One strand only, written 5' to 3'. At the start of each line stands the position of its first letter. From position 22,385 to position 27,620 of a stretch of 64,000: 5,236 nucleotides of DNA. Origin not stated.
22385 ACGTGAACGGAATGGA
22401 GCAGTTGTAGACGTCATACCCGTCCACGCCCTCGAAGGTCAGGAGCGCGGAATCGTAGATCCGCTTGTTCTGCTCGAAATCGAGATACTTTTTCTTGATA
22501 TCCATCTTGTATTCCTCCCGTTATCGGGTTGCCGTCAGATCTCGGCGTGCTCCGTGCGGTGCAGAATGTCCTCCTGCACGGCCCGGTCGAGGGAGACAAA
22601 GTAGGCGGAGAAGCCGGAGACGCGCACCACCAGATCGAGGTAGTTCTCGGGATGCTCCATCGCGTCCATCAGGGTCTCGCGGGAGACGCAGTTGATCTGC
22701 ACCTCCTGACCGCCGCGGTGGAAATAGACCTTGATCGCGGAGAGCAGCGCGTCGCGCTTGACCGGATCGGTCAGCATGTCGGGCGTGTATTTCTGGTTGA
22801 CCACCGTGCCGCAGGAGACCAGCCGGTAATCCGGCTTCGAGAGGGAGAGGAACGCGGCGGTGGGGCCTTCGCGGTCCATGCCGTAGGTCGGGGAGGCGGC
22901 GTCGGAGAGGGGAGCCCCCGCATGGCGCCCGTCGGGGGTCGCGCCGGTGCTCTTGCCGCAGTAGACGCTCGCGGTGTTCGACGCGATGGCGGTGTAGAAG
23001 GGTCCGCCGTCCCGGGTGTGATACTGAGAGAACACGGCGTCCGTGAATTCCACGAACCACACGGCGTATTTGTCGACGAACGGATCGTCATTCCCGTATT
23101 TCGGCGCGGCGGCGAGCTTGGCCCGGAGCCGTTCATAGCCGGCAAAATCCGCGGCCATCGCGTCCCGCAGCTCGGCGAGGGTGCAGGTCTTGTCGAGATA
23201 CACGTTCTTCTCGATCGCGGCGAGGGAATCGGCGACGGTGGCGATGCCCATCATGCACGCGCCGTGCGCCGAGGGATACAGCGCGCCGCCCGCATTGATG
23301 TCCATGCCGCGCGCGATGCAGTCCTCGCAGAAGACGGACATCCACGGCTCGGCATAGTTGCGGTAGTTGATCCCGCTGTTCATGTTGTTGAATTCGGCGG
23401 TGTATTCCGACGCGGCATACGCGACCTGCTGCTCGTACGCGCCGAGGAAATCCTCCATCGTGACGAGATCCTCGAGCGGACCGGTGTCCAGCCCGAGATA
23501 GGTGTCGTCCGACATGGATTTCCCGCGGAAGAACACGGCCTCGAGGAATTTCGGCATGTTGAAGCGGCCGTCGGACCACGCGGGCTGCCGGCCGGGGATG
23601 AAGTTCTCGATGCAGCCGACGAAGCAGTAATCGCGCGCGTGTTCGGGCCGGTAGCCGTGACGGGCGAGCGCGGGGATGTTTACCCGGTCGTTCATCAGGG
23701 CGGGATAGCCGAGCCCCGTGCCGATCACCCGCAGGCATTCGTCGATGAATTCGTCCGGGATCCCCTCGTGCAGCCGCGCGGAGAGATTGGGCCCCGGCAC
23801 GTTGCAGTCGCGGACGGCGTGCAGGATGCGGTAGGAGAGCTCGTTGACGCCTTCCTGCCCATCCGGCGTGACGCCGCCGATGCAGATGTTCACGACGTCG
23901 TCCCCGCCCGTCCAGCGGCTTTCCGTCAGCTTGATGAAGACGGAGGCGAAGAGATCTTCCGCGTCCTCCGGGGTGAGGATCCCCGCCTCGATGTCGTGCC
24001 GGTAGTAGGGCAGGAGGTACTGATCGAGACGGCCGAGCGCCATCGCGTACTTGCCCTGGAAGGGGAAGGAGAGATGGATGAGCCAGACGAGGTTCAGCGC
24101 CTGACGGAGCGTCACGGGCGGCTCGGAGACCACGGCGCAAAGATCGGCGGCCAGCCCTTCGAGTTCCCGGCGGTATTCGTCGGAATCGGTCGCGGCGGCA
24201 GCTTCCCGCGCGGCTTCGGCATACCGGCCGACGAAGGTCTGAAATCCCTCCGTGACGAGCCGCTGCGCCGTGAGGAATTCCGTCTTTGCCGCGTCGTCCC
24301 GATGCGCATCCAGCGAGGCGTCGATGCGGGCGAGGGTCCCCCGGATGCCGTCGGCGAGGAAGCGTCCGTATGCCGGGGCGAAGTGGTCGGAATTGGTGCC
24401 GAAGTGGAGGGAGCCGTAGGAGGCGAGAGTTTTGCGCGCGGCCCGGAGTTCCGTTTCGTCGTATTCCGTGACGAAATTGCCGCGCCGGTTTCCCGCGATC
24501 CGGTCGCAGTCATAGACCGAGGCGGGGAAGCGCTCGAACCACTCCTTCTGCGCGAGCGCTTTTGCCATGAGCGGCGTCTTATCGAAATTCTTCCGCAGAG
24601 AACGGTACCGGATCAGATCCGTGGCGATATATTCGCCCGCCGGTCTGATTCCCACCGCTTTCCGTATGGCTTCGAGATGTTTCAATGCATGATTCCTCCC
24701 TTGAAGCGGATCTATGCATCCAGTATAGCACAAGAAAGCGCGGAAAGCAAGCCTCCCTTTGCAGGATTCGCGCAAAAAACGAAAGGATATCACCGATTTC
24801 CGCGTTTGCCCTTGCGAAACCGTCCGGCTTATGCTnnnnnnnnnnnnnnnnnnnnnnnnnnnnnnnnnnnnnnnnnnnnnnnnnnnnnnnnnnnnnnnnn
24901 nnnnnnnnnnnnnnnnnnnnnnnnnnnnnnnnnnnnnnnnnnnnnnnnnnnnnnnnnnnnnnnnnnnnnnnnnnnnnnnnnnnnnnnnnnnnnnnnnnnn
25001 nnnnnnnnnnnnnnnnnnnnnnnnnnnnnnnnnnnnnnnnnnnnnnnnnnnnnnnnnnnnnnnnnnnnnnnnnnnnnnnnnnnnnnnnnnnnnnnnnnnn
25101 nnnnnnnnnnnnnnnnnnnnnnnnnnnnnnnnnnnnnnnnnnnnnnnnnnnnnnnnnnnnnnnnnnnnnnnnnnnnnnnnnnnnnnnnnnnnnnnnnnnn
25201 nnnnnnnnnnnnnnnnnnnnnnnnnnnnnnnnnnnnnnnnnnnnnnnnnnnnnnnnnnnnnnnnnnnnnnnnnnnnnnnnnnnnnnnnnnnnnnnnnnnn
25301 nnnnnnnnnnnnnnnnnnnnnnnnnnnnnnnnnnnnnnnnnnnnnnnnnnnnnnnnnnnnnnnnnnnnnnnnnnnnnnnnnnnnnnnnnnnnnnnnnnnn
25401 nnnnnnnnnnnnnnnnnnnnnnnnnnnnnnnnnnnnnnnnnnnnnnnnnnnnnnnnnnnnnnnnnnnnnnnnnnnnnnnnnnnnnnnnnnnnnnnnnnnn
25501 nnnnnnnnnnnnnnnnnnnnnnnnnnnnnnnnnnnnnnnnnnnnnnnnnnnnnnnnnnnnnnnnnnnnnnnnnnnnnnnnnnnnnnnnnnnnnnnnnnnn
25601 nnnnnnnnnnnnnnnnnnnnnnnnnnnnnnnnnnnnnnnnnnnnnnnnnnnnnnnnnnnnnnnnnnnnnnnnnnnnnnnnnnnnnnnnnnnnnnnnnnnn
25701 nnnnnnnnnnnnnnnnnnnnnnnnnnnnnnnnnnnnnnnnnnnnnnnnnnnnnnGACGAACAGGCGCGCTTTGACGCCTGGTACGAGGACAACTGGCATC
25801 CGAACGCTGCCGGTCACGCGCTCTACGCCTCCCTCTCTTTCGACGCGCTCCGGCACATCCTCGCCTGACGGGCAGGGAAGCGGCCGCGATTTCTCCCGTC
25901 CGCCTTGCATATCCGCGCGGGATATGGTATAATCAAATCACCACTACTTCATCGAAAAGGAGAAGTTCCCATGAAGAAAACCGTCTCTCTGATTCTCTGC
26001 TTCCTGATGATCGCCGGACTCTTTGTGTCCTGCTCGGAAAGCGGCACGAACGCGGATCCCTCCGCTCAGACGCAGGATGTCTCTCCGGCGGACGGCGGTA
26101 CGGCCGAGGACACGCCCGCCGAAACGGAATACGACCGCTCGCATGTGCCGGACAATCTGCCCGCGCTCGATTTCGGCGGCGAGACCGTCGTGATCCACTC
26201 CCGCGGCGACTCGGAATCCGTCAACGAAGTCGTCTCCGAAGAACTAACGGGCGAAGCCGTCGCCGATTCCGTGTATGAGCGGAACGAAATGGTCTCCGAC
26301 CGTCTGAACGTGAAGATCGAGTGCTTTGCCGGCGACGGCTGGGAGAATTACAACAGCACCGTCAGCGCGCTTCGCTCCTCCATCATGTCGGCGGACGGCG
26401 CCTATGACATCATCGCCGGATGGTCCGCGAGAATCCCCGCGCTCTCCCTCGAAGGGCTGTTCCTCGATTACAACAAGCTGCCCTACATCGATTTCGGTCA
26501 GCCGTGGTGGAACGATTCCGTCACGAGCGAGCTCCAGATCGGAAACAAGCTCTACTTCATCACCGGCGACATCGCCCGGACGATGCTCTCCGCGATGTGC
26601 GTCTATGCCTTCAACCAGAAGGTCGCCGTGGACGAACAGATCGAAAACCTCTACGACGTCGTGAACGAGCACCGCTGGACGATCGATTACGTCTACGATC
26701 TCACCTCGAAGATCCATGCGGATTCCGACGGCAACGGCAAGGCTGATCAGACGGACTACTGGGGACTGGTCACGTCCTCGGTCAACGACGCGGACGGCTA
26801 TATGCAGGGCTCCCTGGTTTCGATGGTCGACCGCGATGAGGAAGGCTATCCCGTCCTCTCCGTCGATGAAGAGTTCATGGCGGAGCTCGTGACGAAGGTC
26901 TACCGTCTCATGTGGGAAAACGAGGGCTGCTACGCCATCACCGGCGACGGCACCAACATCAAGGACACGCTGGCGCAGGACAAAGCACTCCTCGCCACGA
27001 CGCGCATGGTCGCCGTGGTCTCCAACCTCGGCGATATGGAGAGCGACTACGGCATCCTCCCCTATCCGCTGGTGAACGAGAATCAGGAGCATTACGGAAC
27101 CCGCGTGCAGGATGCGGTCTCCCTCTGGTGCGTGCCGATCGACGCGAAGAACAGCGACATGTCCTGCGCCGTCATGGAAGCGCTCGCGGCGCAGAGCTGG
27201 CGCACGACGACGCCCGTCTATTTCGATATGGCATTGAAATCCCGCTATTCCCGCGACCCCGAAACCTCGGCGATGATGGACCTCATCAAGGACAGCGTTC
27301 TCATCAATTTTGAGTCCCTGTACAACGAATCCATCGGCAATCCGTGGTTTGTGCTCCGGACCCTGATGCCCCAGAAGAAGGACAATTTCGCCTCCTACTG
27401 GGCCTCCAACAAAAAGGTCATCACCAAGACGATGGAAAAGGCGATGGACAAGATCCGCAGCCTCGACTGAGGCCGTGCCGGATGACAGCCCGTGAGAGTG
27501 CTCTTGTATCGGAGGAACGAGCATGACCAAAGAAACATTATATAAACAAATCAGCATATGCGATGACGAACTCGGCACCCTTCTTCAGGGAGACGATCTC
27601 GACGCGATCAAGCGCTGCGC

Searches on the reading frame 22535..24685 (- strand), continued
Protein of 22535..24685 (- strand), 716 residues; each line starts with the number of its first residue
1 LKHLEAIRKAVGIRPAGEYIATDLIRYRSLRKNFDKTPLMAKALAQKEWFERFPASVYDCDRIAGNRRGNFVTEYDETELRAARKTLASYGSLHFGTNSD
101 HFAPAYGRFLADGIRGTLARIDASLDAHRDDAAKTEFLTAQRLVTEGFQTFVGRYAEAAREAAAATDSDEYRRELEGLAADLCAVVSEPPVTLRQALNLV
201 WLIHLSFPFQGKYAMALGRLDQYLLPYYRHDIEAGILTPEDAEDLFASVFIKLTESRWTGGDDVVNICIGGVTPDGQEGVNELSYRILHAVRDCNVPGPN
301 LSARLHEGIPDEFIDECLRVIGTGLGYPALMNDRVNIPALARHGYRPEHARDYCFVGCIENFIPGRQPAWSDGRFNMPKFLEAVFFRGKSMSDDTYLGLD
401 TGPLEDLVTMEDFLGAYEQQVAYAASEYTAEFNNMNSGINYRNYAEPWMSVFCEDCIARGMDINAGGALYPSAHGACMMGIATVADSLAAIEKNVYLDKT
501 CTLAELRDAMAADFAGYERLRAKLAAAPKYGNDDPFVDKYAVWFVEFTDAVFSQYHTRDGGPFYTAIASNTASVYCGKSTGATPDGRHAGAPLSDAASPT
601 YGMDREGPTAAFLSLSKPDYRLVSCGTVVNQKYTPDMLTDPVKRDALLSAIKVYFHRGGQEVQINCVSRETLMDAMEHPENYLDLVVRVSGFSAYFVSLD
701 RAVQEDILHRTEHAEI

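Call 78: search_protein_families(library=pfam, proteins=[L172:11072-12052:+, L170:10269-11132:+], max_evalue=1)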
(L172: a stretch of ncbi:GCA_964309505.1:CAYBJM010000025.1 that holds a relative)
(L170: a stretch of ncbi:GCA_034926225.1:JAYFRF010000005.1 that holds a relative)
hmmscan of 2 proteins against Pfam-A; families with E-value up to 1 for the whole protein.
L172:11072-12052:+ (326 aa): 3 families
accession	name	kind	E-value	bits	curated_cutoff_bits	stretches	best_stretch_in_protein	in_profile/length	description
PF13472.12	Lipase_GDSL_2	-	3.5e-07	31.3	32.9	1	164-315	28-178/178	GDSL-like Lipase/Acylhydrolase family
PF00657.28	Lipase_GDSL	-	0.0012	19.4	23.6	1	221-320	110-208/208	GDSL-like Lipase/Acylhydrolase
PF10075.15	CSN8_PSD8_EIF3K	-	0.17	12.3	23.7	1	40-74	76-110/144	CSN8/PSMD8/EIF3K family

L170:10269-11132:+ (287 aa): 2 families
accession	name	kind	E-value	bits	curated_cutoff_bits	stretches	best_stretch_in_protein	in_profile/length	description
PF13472.12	Lipase_GDSL_2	-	1e-09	39.6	32.9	1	126-272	31-177/178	GDSL-like Lipase/Acylhydrolase family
PF00657.28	Lipase_GDSL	-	0.16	12.5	23.6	1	219-275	153-205/208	GDSL-like Lipase/Acylhydrolase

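Call 80: search_protein_families(library=pfam, proteins=[L087:971-3487:+, L087:3578-4123:+, L087:9041-11836:-, L088:488-2290:+, L088:2322-2798:+, L088:5212-6102:-, L088:6108-7298:-, L089:1587-2018:+, L089:2179-2925:+, L089:3772-4857:+], max_evalue=0.001)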
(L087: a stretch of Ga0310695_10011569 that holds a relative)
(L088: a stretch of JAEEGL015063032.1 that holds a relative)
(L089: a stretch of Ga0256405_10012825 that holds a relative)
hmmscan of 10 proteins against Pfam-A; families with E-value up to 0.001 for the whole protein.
L087:971-3487:+ (838 aa): 0 families

L087:3578-4123:+ (181 aa): 1 family
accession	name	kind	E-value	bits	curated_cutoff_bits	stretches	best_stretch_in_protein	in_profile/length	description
PF04892.17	VanZ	-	2.5e-23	83.5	30.1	1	24-146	1-125/126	VanZ like family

L087:9041-11836:- (931 aa): 6 families
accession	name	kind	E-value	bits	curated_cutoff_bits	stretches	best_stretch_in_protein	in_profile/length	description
PF13476.12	AAA_23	-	3.1e-21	77.4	27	1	5-248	1-155/201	AAA domain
PF13558.12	SbcC_Walker_B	-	1.1e-10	42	27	1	826-889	24-89/90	SbcC/RAD50-like, Walker B motif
PF02463.25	SMC_N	-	3.6e-08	33.6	40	1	5-922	4-216/220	RecF/RecN/SMC N terminal domain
PF13555.12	AAA_29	-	5.9e-06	26.4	27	1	14-56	12-50/61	P-loop containing region of AAA domain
PF13514.12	AAA_27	-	1.5e-05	25.1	22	1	1-61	1-59/206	AAA domain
PF13304.12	AAA_21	-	0.00066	20.3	27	0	31-151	2-133/304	AAA domain, putative AbiEii toxin, Type IV TA system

L088:488-2290:+ (600 aa): 3 families
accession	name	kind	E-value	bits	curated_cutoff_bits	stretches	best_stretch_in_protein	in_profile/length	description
PF00664.28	ABC_membrane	-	5.8e-43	148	28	1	41-307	2-273/274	ABC transporter transmembrane region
PF00005.33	ABC_tran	-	4.3e-28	99.1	25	1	370-519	1-137/137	ABC transporter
PF02463.25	SMC_N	-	0.00023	21.1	40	0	472-561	135-211/220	RecF/RecN/SMC N terminal domain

L088:2322-2798:+ (158 aa): 2 families
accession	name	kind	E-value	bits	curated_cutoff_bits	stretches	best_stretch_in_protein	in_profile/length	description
PF13185.12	GAF_2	-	7.6e-14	52.5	28.6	1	35-145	14-131/136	GAF domain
PF01590.32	GAF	-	8.6e-14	52.6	22.4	1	28-142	8-126/133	GAF domain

L088:5212-6102:- (296 aa): 2 families
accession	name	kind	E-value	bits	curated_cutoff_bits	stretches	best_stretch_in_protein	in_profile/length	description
PF00892.27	EamA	-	1.9e-12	48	28.2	2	3-135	4-133/135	EamA-like transporter family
PF06800.18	Sugar_transport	-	0.00074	19.4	26.3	0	114-287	105-272/280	Sugar transport protein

L088:6108-7298:- (396 aa): 1 family
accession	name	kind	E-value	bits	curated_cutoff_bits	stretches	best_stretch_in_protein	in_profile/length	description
PF00150.24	Cellulase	-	2.6e-31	109.6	23.5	1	77-362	20-268/272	Cellulase (glycosyl hydrolase family 5)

L089:1587-2018:+ (143 aa): 3 families
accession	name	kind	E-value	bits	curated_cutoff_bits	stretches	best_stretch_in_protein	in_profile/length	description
PF00293.34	NUDIX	-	1.6e-22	80.4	21.1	1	10-118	9-127/134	NUDIX domain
PF14815.12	NUDIX_4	-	2.4e-06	27.8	35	1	9-122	2-111/113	NUDIX domain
PF22327.2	Nudt16-like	-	4.3e-05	24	27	1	10-84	17-91/161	U8 snoRNA-decapping enzyme-like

L089:2179-2925:+ (248 aa): 2 families
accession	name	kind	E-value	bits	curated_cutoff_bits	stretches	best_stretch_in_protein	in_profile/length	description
PF04452.19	Methyltrans_RNA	-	1.4e-46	158.6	23.9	1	74-242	2-164/165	RNA methyltransferase domain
PF20260.4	PUA_4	-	2.3e-09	37.6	23.9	1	20-58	1-39/48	RNA methyltransferase PUA domain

L089:3772-4857:+ (361 aa): 2 families
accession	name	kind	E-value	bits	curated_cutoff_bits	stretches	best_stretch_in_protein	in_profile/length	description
PF13556.12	HTH_30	-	7.5e-21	74.1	27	1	293-349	2-58/59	PucR C-terminal helix-turn-helix domain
PF17853.6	GGDEF_2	-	1.1e-14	55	24.5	1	126-241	7-115/116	GGDEF-like domain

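Call 95: predict_structure(alignment_id=A3)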
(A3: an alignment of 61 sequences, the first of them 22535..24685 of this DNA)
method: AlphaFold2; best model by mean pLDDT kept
length: 716 residues; sequences in the alignment: 61
mean_pLDDT: 92.9   pTM: 0.92
mean pLDDT of the five models: 92.9, 91.6, 91.3, 89.7, 89.5
residues with pLDDT >= 90: 575; 70-90: 128; 50-70: 13; < 50: 0
segments of 3 or more residues with pLDDT < 50: none
pLDDT, mean of each block of 10 residues (from residue 1): 88 95 97 96 97 96 95 97 95 82 94 98 98 97 98 98 97 97 97 98 92 89 98 97 96 90 87 95 97 85 92 96 87 94 94 80 88 92 96 92 97 98 97 91 90 95 92 92 96 98 98 98 95 96 96 94 86 91 96 76 82 93 83 90 95 94 90 96 86 86 90 84
secondary structure, 60 per line:
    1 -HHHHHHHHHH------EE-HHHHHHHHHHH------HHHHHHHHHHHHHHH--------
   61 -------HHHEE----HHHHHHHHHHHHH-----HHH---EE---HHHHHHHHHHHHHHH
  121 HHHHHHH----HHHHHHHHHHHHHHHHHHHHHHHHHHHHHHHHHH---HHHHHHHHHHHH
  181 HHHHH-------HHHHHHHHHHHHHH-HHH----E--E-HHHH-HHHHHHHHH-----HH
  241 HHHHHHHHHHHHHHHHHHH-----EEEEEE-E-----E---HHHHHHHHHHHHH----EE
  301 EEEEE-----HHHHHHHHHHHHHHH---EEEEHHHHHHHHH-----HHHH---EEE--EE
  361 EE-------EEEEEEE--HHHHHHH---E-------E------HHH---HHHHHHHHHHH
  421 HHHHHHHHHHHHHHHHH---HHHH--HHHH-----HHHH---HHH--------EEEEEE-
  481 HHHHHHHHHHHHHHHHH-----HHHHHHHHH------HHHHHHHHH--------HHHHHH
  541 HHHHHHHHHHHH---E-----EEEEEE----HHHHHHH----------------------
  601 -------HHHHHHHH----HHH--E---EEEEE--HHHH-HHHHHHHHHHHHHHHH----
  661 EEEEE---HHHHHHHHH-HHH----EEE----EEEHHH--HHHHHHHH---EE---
elements in order (helices of 4 or more, strands of 3 or more residues): H2-11 H21-31 H38-52 H77-89 H106-127 H132-165 H169-185 H193-206 H220-223 H225-233 H239-259 E265-270 H282-294 E299-305 H311-325 E329-332 H333-341 H347-350 E354-356 E359-362 E370-376 H379-385 H410-437 H441-444 H447-450 H456-459 E474-479 H481-497 H503-511 H518-526 H535-552 E562-567 H572-578 H608-615 E629-633 H636-639 H641-656 E661-665 H669-677 E686-688 E693-695 H701-708

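Call 97: fold_search(model_id=the predicted structure, library=pdb)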
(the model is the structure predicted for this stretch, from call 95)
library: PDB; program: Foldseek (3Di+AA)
matches with E <= 10: 522; with E <= 0.001: 71
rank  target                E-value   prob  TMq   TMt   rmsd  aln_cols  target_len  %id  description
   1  9f3x_C                7.0e-50  1.00  0.91  0.83   3.6       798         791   29  CutC choline lyase in complex with cyclopropylcholine (released 2024-05-08)
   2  5a0u_B                5.0e-49  1.00  0.91  0.82   3.6       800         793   29  Structure of CutC choline lyase choline bound form from Klebsiella pneumoniae. (released 2015-07-29)
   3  5a0u_A                5.8e-49  1.00  0.90  0.82   3.6       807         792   29  Structure of CutC choline lyase choline bound form from Klebsiella pneumoniae. (released 2015-07-29)
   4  1r8w_A                1.4e-48  1.00  0.91  0.83   3.7       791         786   29  Native structure of the B12-independent glycerol dehydratase from clostridium butyricum (released 2004-06-01)
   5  9rco_A                6.3e-48  1.00  0.91  0.82   3.9       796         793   30  1,2-propanediol dehydratase with 0.1 % glycerol additive (released 2025-06-11)
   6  9rcp_B                1.3e-47  1.00  0.91  0.82   3.9       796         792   30  1,2-propanediol dehydratase with 0.1 % 1,3-propanediol additive (released 2025-06-11)
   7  9rcp_C                1.9e-47  1.00  0.91  0.82   3.9       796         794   30  1,2-propanediol dehydratase with 0.1 % 1,3-propanediol additive (released 2025-06-11)
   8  5a0u_H                2.9e-47  1.00  0.91  0.82   3.6       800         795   30  Structure of CutC choline lyase choline bound form from Klebsiella pneumoniae. (released 2015-07-29)
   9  9rcq_A                6.0e-47  1.00  0.91  0.80   4.0       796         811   30  1,2-propanediol dehydratase with no ligand additives (released 2025-06-11)
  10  5kdp_A                3.8e-46  1.00  0.91  0.81   3.9       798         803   27  E491A mutant of choline TMA-lyase (released 2016-09-28)
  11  9ht9_A                4.1e-46  1.00  0.92  0.83   3.6       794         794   28  CutC in complex with inhibitor1 (released 2026-01-14)
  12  9r0v_C                4.1e-46  1.00  0.91  0.82   3.6       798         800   28  CutC IN COMPLEX WITH Inhibitor (released 2026-02-11)
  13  8iof_A                5.9e-46  1.00  0.91  0.83   3.8       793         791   25  Crystal structure of N-methyl-Cis-4-hydroxy-D-proline dehydratase in Clostridium sp. FS41 (released 2024-03-27)
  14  6vxc_A                1.1e-45  1.00  0.91  0.83   3.6       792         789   25  Crystal structure of hydroxyproline dehydratase (HypD) from Clostridioides difficile (released 2020-04-08)
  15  5faw_A                1.4e-45  1.00  0.88  0.79   4.4       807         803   27  T502A mutant of choline TMA-lyase (released 2016-09-28)
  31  5i2a_A                7.4e-44  1.00  0.90  0.77   4.1       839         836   27  1,2-propanediol Dehydration in Roseburia inulinivorans; Structural Basis for Substrate and Enantiomer Selectivity (released 2016-06-01)
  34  5i2a_B                2.8e-43  1.00  0.90  0.77   4.3       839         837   27  1,2-propanediol Dehydration in Roseburia inulinivorans; Structural Basis for Substrate and Enantiomer Selectivity (released 2016-06-01)
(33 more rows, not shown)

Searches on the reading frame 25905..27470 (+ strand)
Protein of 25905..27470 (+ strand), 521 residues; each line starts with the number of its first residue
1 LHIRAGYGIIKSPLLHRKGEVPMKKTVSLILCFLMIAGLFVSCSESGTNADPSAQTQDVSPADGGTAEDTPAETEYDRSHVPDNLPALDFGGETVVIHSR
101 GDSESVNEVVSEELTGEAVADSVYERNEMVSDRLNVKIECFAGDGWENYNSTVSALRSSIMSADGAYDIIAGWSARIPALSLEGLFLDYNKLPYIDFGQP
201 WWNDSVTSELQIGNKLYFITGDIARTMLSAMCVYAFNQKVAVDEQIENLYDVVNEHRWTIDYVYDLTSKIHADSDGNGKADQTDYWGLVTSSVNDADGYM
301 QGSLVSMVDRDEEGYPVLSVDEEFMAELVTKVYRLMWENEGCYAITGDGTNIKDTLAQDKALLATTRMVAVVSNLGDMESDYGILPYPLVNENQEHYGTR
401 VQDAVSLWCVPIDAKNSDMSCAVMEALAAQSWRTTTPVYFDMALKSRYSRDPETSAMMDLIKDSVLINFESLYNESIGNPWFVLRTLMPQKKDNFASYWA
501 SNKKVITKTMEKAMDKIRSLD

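Call 6: search_protein_families(library=pfam, proteins=[window:25905-27470:+], max_evalue=0.01)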
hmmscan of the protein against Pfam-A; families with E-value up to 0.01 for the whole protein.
window:25905-27470:+ (521 aa): 0 families

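Call 12: search_protein_families(library=ncbifam, proteins=[window:25905-27470:+], max_evalue=0.01)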
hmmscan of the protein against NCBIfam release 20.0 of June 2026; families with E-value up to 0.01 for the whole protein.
window:25905-27470:+ (521 aa): 0 families

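Call 78: search_protein_families(library=pfam, proteins=[window:25905-27470:+], max_evalue=1)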
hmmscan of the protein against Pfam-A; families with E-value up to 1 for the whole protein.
window:25905-27470:+ (521 aa): 1 family
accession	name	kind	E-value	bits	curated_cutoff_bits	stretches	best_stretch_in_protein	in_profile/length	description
PF01547.30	SBP_bac_1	-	0.062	13.7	26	1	143-211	30-97/307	Bacterial extracellular solute-binding protein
